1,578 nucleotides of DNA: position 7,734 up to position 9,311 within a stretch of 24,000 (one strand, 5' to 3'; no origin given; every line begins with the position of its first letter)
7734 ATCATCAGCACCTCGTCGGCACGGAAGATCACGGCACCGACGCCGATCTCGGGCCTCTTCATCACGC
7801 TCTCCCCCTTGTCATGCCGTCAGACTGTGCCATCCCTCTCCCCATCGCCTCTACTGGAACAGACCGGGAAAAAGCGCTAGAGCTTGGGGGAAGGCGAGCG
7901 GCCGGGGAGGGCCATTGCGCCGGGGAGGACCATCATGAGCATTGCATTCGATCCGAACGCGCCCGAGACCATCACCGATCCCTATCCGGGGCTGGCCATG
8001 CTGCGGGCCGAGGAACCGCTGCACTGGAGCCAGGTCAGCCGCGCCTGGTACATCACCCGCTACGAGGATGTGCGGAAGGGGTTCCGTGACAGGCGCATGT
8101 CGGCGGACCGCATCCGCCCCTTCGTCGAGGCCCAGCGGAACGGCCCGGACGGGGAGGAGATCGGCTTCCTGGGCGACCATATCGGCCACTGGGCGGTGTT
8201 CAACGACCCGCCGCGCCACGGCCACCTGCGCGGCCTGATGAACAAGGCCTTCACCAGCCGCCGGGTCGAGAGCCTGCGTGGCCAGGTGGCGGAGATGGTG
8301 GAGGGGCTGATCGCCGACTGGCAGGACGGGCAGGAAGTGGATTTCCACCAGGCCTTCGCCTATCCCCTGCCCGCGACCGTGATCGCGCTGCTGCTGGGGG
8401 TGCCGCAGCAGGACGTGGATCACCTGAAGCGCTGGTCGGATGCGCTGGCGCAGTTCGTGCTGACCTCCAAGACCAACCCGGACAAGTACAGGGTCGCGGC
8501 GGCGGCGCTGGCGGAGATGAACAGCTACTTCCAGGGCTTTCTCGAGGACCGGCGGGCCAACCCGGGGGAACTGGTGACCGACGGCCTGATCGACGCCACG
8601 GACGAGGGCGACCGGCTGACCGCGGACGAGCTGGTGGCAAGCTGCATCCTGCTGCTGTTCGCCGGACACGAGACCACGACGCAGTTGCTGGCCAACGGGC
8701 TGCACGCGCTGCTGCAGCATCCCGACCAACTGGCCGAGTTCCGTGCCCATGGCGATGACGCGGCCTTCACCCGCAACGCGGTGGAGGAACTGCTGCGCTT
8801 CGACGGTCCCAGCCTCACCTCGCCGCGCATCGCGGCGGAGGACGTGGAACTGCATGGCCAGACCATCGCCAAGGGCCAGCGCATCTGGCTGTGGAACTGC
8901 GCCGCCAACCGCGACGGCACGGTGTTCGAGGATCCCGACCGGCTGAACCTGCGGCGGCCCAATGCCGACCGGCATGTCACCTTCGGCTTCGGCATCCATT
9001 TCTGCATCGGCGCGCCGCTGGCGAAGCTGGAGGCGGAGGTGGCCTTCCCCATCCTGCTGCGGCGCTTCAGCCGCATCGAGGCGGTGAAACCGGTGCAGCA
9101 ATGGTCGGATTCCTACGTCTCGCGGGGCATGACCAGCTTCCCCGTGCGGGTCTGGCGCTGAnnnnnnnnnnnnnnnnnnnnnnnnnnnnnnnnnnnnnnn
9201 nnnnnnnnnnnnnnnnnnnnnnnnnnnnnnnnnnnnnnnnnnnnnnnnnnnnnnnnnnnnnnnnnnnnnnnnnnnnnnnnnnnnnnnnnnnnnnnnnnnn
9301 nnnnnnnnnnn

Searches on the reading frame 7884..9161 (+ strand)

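Call 7: search_protein_families(library=pfam, proteins=[window:7884-9161:+], max_evalue=0.01)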
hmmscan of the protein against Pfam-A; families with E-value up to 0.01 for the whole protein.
window:7884-9161:+ (425 aa): 1 family
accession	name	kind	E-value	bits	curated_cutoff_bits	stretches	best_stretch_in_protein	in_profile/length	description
PF00067.27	p450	-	5.5e-33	114.9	22.8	1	99-396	82-433/462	Cytochrome P450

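Call 8: search_protein_families(library=ncbifam, proteins=[window:7884-9161:+], max_evalue=0.01)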
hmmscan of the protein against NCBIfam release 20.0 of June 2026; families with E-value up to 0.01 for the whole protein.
window:7884-9161:+ (425 aa): 9 families
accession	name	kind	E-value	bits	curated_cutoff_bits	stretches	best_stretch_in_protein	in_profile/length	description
TIGR04458.1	CYP450_TxtE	equivalog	1.4e-54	185.3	500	1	26-422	6-401/403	4-nitrotryptophan synthase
NF041177.1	Cyp119_Thmprot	equivalog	1.1e-53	182.4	680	1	34-402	2-347/368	cytochrome P450 Cyp119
TIGR04515.1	P450_rel_GT_act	subfamily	1.9e-48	165.7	343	1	31-422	31-386/386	P450-derived glycosyltransferase activator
TIGR04538.1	P450_cycloAA_1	subfamily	2.5e-48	164.9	500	2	114-415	79-386/395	cytochrome P450, cyclodipeptide synthase-associated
NF045816.1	PentlenlactSyn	equivalog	6e-46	156.9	700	1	37-421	19-394/396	pentalenolactone synthase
NF041802.1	P450_SolI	exception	3.2e-41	141.2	850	1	35-407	34-408/424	solanimycin biosynthesis cytochrome P450 SolI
NF050147.1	aminopyruv_ApyO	equivalog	2e-21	76.1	525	1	111-396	87-394/444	RiPP biosynthesis cytochrome P450 ApyO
NF045812.1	PentlenOxigase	equivalog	1.1e-11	44.2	800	1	112-395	91-409/444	pentalenene oxygenase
NF051859.1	AlbFlvMonOxTrpSyn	equivalog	2.7e-09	36.1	700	1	105-358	101-387/457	bifunctional albaflavenone monooxygenase/terpene synthase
